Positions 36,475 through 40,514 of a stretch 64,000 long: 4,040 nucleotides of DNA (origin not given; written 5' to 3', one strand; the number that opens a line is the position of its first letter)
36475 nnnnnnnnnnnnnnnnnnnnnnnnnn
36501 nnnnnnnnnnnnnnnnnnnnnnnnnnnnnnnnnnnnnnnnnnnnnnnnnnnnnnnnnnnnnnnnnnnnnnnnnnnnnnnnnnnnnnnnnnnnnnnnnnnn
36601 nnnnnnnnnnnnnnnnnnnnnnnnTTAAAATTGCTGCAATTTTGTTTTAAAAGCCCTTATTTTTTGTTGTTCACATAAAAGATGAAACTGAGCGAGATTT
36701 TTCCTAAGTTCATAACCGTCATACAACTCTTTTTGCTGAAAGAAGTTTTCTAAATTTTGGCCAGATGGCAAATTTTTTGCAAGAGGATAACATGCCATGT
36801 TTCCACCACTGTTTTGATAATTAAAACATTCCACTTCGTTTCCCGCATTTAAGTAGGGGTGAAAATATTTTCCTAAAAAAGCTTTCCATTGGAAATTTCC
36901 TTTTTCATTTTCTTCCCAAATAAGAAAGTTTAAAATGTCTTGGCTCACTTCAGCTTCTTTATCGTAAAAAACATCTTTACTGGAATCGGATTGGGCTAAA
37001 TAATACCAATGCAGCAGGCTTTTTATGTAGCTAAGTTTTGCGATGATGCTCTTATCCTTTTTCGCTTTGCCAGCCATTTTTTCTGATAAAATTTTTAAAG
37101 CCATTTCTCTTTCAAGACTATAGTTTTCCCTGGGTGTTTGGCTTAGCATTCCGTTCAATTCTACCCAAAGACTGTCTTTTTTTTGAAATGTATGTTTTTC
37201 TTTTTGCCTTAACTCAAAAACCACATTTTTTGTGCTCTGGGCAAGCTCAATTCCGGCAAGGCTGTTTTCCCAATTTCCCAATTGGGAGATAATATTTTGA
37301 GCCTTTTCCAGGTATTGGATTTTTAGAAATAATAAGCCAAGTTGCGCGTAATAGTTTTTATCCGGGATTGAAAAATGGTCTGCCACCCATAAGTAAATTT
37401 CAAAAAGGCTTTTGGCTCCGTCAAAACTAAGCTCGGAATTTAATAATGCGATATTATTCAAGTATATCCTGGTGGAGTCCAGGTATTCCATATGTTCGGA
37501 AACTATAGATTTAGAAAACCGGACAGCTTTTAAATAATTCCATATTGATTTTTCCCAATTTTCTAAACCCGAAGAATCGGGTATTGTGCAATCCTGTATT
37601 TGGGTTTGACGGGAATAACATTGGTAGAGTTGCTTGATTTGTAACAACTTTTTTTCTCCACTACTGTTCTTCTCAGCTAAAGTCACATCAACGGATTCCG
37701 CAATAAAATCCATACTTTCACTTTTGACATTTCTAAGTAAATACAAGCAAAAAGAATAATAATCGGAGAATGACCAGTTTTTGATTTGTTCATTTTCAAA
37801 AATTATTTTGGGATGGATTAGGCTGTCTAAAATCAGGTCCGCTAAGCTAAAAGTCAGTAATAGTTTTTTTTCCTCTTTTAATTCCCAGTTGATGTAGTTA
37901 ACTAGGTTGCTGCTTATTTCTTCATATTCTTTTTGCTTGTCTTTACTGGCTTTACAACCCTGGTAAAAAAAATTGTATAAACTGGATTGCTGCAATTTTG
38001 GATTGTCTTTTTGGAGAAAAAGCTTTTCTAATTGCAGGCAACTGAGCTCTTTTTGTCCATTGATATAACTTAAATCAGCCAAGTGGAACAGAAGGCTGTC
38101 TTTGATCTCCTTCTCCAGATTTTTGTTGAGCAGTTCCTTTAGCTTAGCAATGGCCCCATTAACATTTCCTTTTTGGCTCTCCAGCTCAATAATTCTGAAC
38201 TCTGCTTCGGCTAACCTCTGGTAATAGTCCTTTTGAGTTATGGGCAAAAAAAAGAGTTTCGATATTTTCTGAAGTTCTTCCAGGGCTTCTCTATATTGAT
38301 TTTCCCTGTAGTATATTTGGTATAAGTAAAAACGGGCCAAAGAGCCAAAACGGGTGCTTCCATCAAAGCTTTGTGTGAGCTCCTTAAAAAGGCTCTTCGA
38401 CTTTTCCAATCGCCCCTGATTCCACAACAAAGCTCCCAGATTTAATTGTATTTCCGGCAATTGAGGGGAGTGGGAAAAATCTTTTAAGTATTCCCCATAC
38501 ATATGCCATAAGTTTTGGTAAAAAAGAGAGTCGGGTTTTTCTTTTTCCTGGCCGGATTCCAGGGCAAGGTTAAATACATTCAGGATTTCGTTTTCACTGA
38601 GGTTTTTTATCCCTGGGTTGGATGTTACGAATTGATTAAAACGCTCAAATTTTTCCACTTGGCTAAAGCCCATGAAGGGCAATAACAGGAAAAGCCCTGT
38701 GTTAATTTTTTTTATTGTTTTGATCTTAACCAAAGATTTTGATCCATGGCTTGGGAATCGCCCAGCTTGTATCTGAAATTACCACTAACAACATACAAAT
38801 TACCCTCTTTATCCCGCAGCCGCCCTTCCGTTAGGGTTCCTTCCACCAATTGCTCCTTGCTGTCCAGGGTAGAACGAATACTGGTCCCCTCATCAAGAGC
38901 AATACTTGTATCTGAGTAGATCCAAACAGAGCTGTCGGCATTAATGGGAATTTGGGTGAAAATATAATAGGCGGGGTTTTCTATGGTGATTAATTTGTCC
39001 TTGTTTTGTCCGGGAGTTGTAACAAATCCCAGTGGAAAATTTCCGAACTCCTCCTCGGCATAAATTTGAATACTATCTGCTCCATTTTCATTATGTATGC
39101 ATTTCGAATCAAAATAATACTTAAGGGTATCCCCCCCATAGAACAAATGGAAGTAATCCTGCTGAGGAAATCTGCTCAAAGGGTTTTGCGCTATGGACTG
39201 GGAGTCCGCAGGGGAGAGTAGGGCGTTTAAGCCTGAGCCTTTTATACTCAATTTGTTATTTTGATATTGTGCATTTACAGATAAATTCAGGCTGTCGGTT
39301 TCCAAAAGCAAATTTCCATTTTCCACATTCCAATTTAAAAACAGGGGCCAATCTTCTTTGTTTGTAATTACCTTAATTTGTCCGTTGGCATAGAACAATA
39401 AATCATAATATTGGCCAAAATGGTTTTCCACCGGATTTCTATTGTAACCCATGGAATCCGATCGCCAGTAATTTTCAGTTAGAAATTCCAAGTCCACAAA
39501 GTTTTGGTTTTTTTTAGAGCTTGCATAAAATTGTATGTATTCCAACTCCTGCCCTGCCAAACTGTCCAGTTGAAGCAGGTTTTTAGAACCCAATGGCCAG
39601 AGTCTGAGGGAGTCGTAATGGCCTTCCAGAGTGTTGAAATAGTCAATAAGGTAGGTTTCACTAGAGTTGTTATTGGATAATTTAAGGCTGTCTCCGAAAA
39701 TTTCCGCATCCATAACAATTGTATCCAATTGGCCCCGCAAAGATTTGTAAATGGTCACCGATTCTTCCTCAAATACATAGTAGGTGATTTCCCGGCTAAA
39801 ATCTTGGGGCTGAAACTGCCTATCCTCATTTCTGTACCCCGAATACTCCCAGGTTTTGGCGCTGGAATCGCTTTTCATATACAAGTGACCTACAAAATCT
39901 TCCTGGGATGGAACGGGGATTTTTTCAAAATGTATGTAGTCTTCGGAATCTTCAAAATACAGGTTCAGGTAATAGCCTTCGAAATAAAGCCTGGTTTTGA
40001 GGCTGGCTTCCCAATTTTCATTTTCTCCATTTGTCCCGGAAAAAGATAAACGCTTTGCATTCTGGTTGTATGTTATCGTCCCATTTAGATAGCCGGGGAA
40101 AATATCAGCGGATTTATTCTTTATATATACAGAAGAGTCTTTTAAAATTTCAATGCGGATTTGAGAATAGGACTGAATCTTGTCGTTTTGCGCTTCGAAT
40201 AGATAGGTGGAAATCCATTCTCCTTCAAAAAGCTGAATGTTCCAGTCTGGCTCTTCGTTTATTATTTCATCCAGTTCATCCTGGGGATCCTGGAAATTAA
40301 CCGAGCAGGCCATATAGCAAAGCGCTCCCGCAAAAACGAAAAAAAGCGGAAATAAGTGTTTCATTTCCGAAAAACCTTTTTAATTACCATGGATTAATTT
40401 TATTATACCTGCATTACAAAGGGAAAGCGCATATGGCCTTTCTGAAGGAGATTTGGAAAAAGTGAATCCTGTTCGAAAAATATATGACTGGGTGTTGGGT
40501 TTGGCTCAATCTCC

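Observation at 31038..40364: Translationally coupled envelope operon: lipoprotein, 702-aa repeat protein, GT2, membrane protein, MMPL exporter, aminotransferase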

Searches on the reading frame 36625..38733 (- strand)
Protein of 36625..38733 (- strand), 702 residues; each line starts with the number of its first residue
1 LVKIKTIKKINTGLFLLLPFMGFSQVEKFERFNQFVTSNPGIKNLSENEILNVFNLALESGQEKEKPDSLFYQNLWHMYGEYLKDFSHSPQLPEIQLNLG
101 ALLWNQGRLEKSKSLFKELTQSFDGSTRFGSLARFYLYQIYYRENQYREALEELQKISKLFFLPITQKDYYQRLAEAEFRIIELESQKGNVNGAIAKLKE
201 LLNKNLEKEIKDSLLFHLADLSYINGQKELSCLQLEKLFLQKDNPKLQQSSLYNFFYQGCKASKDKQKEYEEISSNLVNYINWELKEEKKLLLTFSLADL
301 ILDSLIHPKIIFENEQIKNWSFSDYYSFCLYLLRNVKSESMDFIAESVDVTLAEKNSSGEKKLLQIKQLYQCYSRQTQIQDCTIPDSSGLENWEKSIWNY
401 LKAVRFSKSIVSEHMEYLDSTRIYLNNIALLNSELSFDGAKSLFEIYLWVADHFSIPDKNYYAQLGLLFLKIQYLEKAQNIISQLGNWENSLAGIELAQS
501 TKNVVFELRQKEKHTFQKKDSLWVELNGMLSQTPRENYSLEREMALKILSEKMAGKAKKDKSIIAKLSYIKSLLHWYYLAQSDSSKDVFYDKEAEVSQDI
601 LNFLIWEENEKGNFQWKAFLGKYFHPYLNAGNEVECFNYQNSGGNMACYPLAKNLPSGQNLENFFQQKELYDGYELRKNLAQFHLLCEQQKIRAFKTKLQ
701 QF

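Call 4: search_protein_families(library=pfam, proteins=[window:36625-38733:-], max_evalue=0.01)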
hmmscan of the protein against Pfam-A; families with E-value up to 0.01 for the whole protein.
window:36625-38733:- (702 aa): 4 families
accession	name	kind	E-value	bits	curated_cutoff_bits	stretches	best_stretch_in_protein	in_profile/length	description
PF14559.12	TPR_19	-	3e-05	24.7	25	0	87-131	19-63/68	Tetratricopeptide repeat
PF07719.23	TPR_2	-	0.001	19.5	27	0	94-120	2-28/34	Tetratricopeptide repeat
PF13428.12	TPR_14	-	0.0071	17.4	23.5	0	93-126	1-34/44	Tetratricopeptide repeat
PF13424.12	TPR_12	-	0.0083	16.7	30.1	0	94-157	4-71/77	Tetratricopeptide repeat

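Call 5: search_protein_families(library=ncbifam, proteins=[window:36625-38733:-], max_evalue=0.01)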
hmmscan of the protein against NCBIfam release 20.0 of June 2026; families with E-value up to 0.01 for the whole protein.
window:36625-38733:- (702 aa): 2 families
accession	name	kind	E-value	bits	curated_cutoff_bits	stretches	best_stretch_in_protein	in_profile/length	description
TIGR02795.1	tol_pal_ybgF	equivalog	1.8e-05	25.3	90.1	0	173-238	37-102/119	tol-pal system protein YbgF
TIGR03302.1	OM_YfiO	subfamily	0.0089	15.5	81.4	0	103-159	43-98/239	outer membrane protein assembly factor BamD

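Call 63: search_solved_structures(query=window:36625-38733:-, max_evalue=1)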
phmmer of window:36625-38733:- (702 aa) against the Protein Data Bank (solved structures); distinct sequences matched with E-value up to 1: 4.
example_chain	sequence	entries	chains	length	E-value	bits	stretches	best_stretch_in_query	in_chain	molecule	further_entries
3qky_A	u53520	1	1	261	0.43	12.3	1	101-171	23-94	Outer membrane assembly lipoprotein YfiO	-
8snb_9R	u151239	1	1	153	0.49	12.1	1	369-422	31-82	CFAP68(UPF0686, C11orf1)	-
6z2i_A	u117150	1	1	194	0.62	11.8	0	132-174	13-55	de novo designed TIM barrel DeNovoTIM6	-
6g5s_A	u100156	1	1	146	0.96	11.1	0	78-126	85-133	Cell division coordinator CpoB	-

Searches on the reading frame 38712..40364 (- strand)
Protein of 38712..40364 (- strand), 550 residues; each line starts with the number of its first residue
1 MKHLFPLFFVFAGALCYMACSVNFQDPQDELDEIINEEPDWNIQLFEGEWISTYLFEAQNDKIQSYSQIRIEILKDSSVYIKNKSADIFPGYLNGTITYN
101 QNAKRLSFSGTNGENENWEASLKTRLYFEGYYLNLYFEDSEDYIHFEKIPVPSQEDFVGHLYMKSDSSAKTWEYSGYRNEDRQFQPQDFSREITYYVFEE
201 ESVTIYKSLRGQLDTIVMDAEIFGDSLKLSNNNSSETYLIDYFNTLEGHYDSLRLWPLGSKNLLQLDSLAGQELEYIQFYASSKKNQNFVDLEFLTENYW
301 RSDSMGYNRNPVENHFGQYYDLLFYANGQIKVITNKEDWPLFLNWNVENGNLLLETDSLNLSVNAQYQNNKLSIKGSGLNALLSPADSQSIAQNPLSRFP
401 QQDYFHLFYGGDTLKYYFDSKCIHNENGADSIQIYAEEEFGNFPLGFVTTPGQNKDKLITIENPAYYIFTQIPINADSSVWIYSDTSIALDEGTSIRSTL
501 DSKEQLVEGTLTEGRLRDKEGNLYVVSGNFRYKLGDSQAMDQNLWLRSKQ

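Call 4: search_protein_families(library=pfam, proteins=[window:38712-40364:-], max_evalue=0.01)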
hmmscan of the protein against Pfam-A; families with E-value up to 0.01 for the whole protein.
window:38712-40364:- (550 aa): 0 families

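Call 5: search_protein_families(library=ncbifam, proteins=[window:38712-40364:-], max_evalue=0.01)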
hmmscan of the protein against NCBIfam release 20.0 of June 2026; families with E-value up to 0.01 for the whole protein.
window:38712-40364:- (550 aa): 0 families

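Call 29: find_homologous_proteins(query=window:38712-40364:-, max_evalue=0.001)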
Query window:38712-40364:- (550 aa): 2 proteins with E <= 0.001 among 7687 candidates.
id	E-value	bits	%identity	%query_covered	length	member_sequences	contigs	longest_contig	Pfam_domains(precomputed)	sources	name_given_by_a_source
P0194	0.0e+0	1256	100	100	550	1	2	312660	-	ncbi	-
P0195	1.5e-15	76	24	82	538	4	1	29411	-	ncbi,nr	ncbi:MAG: hypothetical protein JF616_20215 [Fibrobacteres bacterium]|nr:hypothetical protein [Fibrob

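Call 33: search_solved_structures(query=A2, max_evalue=10)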
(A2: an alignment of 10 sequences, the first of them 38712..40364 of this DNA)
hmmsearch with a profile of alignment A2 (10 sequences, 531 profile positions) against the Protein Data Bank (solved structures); distinct sequences matched with E-value up to 10: 1.
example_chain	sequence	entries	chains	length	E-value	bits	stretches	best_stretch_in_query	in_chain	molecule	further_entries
4x0g_A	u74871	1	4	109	0.64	11.6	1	209-281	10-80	Blastoderm-specific gene 25A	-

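Call 34: search_protein_families(library=pfam, alignment_id=A2, max_evalue=10)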
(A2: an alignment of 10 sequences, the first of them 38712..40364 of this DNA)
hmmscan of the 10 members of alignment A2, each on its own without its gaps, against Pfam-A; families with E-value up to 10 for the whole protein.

A. member 1, window:38712-40364:- (550 aa): 0 families

B. families by the number of members that match (of 10 scanned): 4 families
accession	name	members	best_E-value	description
PF16117.10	DUF4833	1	0.012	Domain of unknown function (DUF4833)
PF13648.12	Lipocalin_4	1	0.18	Lipocalin-like domain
PF16824.11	CBM_26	1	0.18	C-terminal carbohydrate-binding module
PF19761.4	DUF6248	1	0.27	Family of unknown function (DUF6248)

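Call 47: predict_structure(alignment_id=A3)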
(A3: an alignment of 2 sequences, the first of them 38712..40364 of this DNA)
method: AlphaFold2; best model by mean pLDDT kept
length: 550 residues; sequences in the alignment: 2
mean_pLDDT: 33.0   pTM: 0.25
mean pLDDT of the five models: 33.0, 31.1, 30.0, 29.9, 29.8
residues with pLDDT >= 90: 0; 70-90: 1; 50-70: 18; < 50: 531
segments of 3 or more residues with pLDDT < 50: 1-215, 237-550
pLDDT, mean of each block of 10 residues (from residue 1): 42 40 31 28 28 31 29 31 32 30 31 30 34 34 31 33 30 30 28 39 40 45 54 56 34 39 38 39 31 30 24 25 30 30 38 39 33 29 25 27 29 31 31 29 30 29 27 27 27 32 39 39 40 33 28
secondary structure, 60 per line:
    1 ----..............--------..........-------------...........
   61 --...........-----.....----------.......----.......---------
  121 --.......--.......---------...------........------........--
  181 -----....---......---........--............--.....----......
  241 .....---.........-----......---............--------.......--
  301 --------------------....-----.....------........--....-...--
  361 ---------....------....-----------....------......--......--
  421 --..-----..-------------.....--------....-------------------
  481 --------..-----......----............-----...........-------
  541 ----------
elements in order: H5-18 H27-36 E50-60 E63-73 E79-83 E94-100 E105-111 E123-129 E132-138 E148-150 E157-164 E171-178 H186-189 E193-198 E202-209 E212-223 E226-230 E235-245 E249-257 H263-268 H272-283 H292-298 E321-324 E330-334 E341-348 E351-354 E370-373 E380-383 H395-398 E405-410 E413-418 E445-449 E458-461 E496-501 E506-517 E523-533

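Call 53: find_related_loci(query=A2, collection=metagenome_contigs, flank=8000)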
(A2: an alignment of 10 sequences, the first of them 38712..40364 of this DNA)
Query A2 (550 aa) in metagenome_contigs; peptide patterns used: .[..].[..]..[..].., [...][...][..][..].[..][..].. (x = any residue, [..] = any of these).
141 stretches matched a pattern; 5 encode a relative of the query (tblastn E <= 1e-3); 5 distinct loci.
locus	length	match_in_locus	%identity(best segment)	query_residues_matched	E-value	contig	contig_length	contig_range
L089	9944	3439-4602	23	15-419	6e-27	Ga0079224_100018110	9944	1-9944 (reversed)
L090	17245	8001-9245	23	15-453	2e-26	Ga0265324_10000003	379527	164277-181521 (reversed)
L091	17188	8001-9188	22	14-426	1e-19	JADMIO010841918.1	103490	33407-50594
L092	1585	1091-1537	25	1-156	1e-8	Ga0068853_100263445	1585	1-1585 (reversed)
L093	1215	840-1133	26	7-95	1e-6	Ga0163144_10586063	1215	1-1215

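Call 64: list_cluster_members(proteins=[window:38712-40364:-, window:36625-38733:-, window:35747-36625:-, window:34658-35704:-, window:32221-34638:-, window:31038-32240:-, window:29372-30829:-])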
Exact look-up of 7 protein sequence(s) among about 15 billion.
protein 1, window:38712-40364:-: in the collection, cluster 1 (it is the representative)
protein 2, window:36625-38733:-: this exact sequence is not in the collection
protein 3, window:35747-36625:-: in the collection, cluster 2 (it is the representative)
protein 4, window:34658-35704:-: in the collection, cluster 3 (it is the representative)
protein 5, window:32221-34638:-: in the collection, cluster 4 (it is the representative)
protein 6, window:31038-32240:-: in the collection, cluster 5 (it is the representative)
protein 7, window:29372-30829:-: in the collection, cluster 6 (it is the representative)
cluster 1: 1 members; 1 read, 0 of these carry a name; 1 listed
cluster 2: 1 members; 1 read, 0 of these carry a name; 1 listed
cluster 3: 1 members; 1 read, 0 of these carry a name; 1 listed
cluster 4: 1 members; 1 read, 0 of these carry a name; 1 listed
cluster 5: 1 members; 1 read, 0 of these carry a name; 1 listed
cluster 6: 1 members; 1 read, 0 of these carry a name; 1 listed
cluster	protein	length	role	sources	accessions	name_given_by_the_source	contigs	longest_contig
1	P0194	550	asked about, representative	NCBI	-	-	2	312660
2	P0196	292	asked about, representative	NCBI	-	-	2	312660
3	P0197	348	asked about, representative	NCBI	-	-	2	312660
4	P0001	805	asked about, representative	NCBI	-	-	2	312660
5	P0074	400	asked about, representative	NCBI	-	-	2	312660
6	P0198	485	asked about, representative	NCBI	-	-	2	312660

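Call 74: search_protein_representatives(alignment_id=A3)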
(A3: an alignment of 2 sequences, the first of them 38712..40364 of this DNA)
Query: 2 sequences, 620 profile positions. Proteins with E-value up to 0.001 (for the whole library): 31; up to 1e-10: 25; up to 1e-30: 22. The best 31 are listed.
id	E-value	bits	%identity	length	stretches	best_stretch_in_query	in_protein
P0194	0.0e+00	1049.8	-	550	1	20-620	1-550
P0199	5.8e-126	437.9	-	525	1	32-565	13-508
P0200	5.3e-105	368.7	-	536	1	24-563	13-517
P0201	1.5e-94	334.2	-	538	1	31-561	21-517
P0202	1.6e-86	307.6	-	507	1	41-561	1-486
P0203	1.2e-82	294.8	-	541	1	35-560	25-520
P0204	7.0e-62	226.2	-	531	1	24-561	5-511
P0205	1.8e-61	224.8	-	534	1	29-524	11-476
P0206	1.3e-58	215.5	-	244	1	330-565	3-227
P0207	4.5e-58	213.6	-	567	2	20-501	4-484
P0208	5.5e-57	210.1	-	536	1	32-521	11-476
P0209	5.8e-54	200.1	-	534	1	29-570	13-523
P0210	4.7e-51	190.4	-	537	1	29-563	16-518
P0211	3.2e-50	187.7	-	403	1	22-373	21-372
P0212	3.2e-49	184.4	-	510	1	42-567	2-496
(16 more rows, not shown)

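Call 81: predict_structure(alignment_id=A5)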
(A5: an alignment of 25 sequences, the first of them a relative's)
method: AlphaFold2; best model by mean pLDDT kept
length: 550 residues; sequences in the alignment: 25
mean_pLDDT: 85.6   pTM: 0.75
mean pLDDT of the five models: 85.6, 83.9, 83.6, 82.0, 81.3
residues with pLDDT >= 90: 277; 70-90: 209; 50-70: 49; < 50: 15
segments of 3 or more residues with pLDDT < 50: 454-462, 489-491
pLDDT, mean of each block of 10 residues (from residue 1): 65 71 69 89 91 87 87 94 89 93 93 89 93 93 93 85 70 93 88 92 93 94 93 92 77 88 68 88 92 94 93 90 96 92 95 96 96 96 96 91 91 89 86 86 87 53 63 78 65 62 76 82 87 85 75
secondary structure, 60 per line:
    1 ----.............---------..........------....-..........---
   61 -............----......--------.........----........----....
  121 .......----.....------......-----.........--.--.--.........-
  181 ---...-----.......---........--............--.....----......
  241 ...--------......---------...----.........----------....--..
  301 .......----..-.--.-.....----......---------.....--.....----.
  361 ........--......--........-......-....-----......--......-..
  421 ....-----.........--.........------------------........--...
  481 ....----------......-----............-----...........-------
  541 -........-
elements in order: H5-17 H27-36 H43-46 E48-57 E62-73 E78-83 E92-100 E105-112 E117-127 E132-136 E143-148 H154-162 E171-179 E184-186 E192-198 E202-209 E212-223 E226-230 E235-243 E252-257 E274-282 H293-296 E299-307 E320-324 E329-334 E344-348 E351-355 E360-368 E371-376 E379-386 H388-393 H395-398 E404-409 E412-417 E419-424 E430-438 E441-449 E468-475 E478-484 E495-500 E506-517 E523-533 H542-549

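Call 84: fold_search(model_id=the predicted structure, library=pdb)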
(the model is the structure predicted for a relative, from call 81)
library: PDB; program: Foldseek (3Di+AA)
matches with E <= 10: 1296; with E <= 0.001: 19
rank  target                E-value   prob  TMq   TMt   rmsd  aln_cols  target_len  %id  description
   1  5yvf_C                1.3e-04  0.97  0.14  0.23  26.9       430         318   10  Crystal structure of BFA1 (released 2018-08-08)
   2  8hmf_D                1.4e-04  0.57  0.09  0.06  28.6       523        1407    9  head module state 2 of Tetrahymena IFT-A (released 2023-06-14)
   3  8j07_i8               2.0e-04  0.33  0.08  0.06  27.9       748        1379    8  96nm repeat of human respiratory doublet microtubule and associated axonemal complexes (released 2023-07-26)
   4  6tps_P                2.3e-04  0.54  0.09  0.09  32.8       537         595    8  early intermediate RNA Polymerase I Pre-initiation complex - eiPIC (released 2020-03-18)
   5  2awa_D                2.3e-04  0.44  0.09  0.11  22.9       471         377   10  Crystal structure of DNA polymerase III, beta chain (EC 2.7.7.7) (np_344555.1) from STREPTOCOCCUS PNEUMONIAE TIGR4 at  (released 2005-09-20)
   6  9hq1_A                2.4e-04  0.21  0.07  0.09  32.6       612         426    8  XusB lipoprotein bound to ferric salmochelin (released 2025-09-17)
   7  3q4j_B                3.7e-04  0.75  0.13  0.17  17.4       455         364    6  Structure of a small peptide ligand bound to E.coli DNA sliding clamp (released 2011-12-28)
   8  5yvf_B                4.4e-04  0.87  0.14  0.21  30.0       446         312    8  Crystal structure of BFA1 (released 2018-08-08)
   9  6dm6_A                4.7e-04  0.28  0.08  0.10  22.8       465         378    8  Structure of DNA polymerase III subunit beta from Rickettsia conorii in complex with a natural product (released 2019-06-12)
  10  3q4k_B                5.6e-04  0.75  0.13  0.16  16.4       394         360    8  Structure of a small peptide ligand bound to E.coli DNA sliding clamp (released 2011-12-28)
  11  6amq_D                6.2e-04  0.35  0.09  0.11  21.5       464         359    8  Crystal structure of the DNA polymerase III subunit beta from Enterobacter cloacae (released 2017-11-01)
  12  4k74_B                6.5e-04  0.66  0.13  0.16  17.4       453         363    6  The UmuC subunit of the E. coli DNA polymerase V shows a unique interaction with the beta-clamp processivity factor. (released 2013-07-17)
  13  1vpk                  6.5e-04  0.28  0.08  0.10  22.3       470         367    7  Crystal structure of DNA polymerase III, beta subunit (TM0262) from Thermotoga maritima at 2.00 A resolution (released 2004-11-23)
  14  2awa_B                6.5e-04  0.21  0.08  0.09  22.4       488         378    8  Crystal structure of DNA polymerase III, beta chain (EC 2.7.7.7) (np_344555.1) from STREPTOCOCCUS PNEUMONIAE TIGR4 at  (released 2005-09-20)
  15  9a39_MODEL_1_A        6.8e-04  0.23  0.09  0.07  35.1       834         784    8  Model of E. coli LptD by in-cell photo-crosslinking MS and deep learning (released 2023-02-24)
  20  2o62_A                1.0e-03  0.93  0.14  0.26  28.5       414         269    9  CRYSTAL STRUCTURE OF A PROTEIN WITH UNKNOWN FUNCTION FROM DUF3598 FAMILY (NPUN_R4044) FROM NOSTOC PUNCTIFORME PCC 7310 (released 2007-02-13)
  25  2o62_B                1.2e-03  0.89  0.14  0.24  28.4       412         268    9  CRYSTAL STRUCTURE OF A PROTEIN WITH UNKNOWN FUNCTION FROM DUF3598 FAMILY (NPUN_R4044) FROM NOSTOC PUNCTIFORME PCC 7310 (released 2007-02-13)
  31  4nw4                  1.4e-03  0.98  0.17  0.30  25.3       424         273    9  Crystal structure of a DUF4822 family protein (EF0375) from Enterococcus faecalis V583 at 1.85 A resolution (released 2014-02-19)
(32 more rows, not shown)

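Call 89: search_protein_families(library=pfam, alignment_id=A5, max_evalue=10)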
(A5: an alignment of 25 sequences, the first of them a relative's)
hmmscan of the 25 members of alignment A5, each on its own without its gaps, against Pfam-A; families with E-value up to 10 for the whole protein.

A. member 1, P0194 (550 aa): 0 families

B. families by the number of members that match (of 25 scanned): 4 families
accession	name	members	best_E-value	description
PF09347.15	DUF1989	1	0.029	Domain of unknown function (DUF1989)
PF15413.13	PH_11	1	0.092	Pleckstrin homology domain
PF17976.7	zf-RING_12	1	0.2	RING/Ubox like zinc-binding domain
PF16114.10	Citrate_bind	1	0.25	ATP citrate lyase citrate-binding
